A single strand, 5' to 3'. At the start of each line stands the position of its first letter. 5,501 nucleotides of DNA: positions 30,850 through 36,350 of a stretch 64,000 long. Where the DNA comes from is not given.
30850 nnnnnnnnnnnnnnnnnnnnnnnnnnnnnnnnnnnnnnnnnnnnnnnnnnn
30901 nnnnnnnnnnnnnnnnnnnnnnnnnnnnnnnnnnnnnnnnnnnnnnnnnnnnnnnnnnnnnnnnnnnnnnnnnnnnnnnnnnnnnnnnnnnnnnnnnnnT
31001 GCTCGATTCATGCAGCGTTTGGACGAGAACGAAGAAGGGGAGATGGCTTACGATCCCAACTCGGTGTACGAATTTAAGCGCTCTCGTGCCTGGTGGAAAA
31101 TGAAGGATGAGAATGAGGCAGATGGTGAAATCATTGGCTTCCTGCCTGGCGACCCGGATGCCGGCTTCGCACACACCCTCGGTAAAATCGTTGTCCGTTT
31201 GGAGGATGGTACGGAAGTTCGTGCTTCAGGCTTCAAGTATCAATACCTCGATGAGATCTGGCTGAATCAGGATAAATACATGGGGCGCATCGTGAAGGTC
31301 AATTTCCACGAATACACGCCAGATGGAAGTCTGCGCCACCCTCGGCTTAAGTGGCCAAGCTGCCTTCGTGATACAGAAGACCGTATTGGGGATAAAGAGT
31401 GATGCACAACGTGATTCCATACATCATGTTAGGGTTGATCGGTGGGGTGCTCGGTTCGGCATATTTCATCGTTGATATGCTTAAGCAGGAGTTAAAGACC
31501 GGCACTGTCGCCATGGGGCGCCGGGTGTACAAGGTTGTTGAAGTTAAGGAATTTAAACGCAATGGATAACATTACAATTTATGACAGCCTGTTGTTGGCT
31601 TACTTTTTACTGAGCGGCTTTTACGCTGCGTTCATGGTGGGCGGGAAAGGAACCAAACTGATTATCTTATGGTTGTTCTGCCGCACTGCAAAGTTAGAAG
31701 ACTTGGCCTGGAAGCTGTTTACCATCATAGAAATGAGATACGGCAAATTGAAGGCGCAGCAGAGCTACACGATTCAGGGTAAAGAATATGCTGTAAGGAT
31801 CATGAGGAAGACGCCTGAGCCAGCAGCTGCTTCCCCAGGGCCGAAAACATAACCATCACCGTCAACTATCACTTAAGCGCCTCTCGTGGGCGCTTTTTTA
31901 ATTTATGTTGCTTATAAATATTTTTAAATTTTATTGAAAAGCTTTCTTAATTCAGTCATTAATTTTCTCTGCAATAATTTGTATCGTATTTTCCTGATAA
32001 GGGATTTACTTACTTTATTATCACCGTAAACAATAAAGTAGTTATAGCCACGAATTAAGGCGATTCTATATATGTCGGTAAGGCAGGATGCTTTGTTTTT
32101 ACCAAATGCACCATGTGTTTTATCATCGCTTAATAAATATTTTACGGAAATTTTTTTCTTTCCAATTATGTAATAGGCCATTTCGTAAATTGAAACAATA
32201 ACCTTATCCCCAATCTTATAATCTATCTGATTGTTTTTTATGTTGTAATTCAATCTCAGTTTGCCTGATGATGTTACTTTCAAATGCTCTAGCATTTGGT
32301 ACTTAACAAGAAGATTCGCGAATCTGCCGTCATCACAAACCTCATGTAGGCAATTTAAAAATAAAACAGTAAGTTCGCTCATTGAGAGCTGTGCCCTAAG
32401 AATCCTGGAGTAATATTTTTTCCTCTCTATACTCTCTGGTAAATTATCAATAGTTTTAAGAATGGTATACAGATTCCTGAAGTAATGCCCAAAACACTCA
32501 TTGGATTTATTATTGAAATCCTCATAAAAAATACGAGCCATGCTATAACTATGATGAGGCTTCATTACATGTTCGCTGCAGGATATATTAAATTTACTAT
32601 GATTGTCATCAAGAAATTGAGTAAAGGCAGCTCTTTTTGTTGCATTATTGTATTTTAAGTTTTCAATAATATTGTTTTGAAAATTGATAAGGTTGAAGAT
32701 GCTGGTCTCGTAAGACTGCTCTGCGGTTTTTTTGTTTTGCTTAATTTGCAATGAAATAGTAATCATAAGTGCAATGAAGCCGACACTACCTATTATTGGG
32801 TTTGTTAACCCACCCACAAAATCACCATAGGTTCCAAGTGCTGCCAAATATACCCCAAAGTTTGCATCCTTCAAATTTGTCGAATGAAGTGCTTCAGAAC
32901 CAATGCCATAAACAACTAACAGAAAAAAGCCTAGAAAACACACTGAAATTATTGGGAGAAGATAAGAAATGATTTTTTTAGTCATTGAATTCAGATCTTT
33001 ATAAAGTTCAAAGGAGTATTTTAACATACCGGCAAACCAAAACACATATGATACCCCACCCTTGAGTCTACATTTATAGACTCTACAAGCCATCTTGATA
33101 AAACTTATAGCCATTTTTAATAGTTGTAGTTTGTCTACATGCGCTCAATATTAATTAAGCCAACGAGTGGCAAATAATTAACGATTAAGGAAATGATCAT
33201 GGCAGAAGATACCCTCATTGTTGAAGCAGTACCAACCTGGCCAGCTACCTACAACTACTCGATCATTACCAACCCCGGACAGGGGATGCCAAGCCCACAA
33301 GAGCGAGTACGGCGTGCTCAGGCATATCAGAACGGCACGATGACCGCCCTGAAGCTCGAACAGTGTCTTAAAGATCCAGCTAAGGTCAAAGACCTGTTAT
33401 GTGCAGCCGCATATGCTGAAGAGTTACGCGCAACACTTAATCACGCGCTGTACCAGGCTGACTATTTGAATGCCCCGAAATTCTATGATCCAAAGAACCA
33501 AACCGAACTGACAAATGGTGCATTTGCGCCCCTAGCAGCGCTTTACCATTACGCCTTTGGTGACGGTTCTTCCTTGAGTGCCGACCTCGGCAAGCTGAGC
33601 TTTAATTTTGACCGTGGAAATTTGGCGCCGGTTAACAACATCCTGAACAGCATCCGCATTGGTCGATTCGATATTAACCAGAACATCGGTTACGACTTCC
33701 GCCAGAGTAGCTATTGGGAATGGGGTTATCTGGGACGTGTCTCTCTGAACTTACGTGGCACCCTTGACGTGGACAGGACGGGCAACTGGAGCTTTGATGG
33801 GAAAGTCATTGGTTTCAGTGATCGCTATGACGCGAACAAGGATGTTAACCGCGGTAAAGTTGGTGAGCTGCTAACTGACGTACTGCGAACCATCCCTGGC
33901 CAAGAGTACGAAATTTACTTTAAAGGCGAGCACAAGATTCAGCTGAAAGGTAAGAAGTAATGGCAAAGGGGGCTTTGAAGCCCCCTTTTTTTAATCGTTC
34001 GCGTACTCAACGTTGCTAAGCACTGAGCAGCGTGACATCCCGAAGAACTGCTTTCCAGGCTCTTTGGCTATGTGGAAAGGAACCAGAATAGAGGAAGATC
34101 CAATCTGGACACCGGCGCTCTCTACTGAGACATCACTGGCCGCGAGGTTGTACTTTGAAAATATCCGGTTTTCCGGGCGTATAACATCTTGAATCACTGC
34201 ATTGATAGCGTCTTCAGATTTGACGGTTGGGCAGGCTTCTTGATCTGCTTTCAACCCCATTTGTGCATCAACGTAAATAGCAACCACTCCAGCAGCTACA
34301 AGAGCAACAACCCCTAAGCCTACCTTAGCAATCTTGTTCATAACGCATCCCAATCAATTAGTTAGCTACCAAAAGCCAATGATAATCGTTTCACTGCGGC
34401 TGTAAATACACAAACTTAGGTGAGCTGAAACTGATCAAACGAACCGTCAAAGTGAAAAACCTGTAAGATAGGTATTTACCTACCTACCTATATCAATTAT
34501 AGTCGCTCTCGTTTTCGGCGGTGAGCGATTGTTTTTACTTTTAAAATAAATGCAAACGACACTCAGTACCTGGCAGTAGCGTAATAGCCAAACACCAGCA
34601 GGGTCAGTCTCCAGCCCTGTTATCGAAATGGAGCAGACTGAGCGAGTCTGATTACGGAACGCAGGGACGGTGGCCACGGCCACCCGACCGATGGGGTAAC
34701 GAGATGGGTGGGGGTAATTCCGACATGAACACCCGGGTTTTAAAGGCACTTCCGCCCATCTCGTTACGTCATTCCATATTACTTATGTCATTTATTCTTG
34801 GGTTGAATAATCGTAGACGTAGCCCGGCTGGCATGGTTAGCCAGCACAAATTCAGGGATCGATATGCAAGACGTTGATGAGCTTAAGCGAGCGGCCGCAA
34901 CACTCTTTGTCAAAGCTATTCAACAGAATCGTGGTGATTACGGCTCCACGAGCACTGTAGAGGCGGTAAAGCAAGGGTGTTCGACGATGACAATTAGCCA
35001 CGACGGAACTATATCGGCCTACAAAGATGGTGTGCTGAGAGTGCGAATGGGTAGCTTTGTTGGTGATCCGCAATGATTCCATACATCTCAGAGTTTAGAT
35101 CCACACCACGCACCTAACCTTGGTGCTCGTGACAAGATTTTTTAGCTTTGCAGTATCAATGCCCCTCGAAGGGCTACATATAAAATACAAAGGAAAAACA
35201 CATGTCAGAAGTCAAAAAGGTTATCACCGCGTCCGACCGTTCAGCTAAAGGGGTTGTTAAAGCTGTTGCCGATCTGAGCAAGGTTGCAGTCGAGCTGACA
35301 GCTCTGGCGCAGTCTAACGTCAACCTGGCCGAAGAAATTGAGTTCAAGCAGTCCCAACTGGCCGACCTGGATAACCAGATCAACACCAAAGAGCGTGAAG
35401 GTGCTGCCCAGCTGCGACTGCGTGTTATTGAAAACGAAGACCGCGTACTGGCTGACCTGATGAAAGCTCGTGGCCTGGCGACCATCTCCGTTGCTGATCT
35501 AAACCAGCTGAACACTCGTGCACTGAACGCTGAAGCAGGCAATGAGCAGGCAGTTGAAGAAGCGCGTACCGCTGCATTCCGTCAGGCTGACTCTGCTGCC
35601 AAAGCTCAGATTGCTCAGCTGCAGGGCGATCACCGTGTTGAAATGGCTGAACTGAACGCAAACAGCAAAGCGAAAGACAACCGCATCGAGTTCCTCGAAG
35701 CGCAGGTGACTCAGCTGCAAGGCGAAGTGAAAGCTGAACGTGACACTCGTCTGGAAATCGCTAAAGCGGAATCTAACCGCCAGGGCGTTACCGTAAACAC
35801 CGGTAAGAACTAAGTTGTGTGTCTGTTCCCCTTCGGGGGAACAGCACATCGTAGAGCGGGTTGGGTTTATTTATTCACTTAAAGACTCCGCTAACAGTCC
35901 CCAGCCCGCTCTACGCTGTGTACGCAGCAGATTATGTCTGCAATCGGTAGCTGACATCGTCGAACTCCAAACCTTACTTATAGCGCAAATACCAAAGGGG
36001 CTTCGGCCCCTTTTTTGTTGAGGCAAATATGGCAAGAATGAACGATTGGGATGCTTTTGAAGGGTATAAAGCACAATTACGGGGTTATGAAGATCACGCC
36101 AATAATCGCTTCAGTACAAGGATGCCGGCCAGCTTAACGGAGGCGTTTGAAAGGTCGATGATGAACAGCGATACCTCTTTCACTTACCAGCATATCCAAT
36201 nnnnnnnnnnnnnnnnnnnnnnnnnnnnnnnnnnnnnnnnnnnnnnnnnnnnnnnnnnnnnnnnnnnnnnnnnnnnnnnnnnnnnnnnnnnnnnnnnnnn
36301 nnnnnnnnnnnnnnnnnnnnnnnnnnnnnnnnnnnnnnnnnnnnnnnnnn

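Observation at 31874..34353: AT-rich accessory island: polytopic membrane protein, 255-aa unknown and small anchored protein between terminators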

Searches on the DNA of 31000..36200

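Call 45: search_rna_families(source=window, start=31000, end=36200, threshold=evalue, max_evalue=1)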
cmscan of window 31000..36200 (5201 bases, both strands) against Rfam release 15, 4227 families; matches with E-value up to 1: 1.
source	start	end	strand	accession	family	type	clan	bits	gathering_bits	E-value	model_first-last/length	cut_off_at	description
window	34225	34254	+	RF03071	Sodium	Cis-reg; riboswitch;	-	21.5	40.5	0.34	1-55/55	no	Na+ riboswitch aptamer (DUF1646)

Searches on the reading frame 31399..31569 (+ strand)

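Call 5: search_protein_families(library=pfam, proteins=[window:31399-31569:+], max_evalue=0.1)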
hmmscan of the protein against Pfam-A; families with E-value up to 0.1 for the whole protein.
window:31399-31569:+ (56 aa): 0 families

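Call 6: search_protein_families(library=phrogs, proteins=[window:31399-31569:+], max_evalue=0.01)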
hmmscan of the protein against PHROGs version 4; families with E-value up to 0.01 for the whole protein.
window:31399-31569:+ (56 aa): 1 family
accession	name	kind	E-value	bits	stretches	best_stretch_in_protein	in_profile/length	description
phrog_6302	-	unknown function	1.3e-11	45.4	1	6-48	2-44/50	-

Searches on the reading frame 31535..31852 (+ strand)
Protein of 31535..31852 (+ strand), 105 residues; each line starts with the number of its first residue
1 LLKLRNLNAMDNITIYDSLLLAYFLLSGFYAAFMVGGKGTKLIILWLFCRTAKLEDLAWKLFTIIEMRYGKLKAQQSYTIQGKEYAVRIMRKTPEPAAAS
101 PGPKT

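Call 5: search_protein_families(library=pfam, proteins=[window:31535-31852:+], max_evalue=0.1)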
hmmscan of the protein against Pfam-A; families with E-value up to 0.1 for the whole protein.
window:31535-31852:+ (105 aa): 0 families

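Call 6: search_protein_families(library=phrogs, proteins=[window:31535-31852:+], max_evalue=0.01)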
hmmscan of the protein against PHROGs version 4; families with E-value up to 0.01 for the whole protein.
window:31535-31852:+ (105 aa): 1 family
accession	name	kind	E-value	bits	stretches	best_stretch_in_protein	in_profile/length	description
phrog_4507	-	unknown function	5.9e-16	59.5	1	10-95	1-84/99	-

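Call 9: search_protein_families(library=ncbifam, proteins=[window:31535-31852:+], max_evalue=0.1)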
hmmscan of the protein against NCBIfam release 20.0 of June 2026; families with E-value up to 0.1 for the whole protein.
window:31535-31852:+ (105 aa): 0 families

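Call 10: search_protein_families(library=padloc, proteins=[window:31535-31852:+], max_evalue=0.1)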
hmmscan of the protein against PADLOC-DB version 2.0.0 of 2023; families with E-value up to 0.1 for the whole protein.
window:31535-31852:+ (105 aa): 0 families
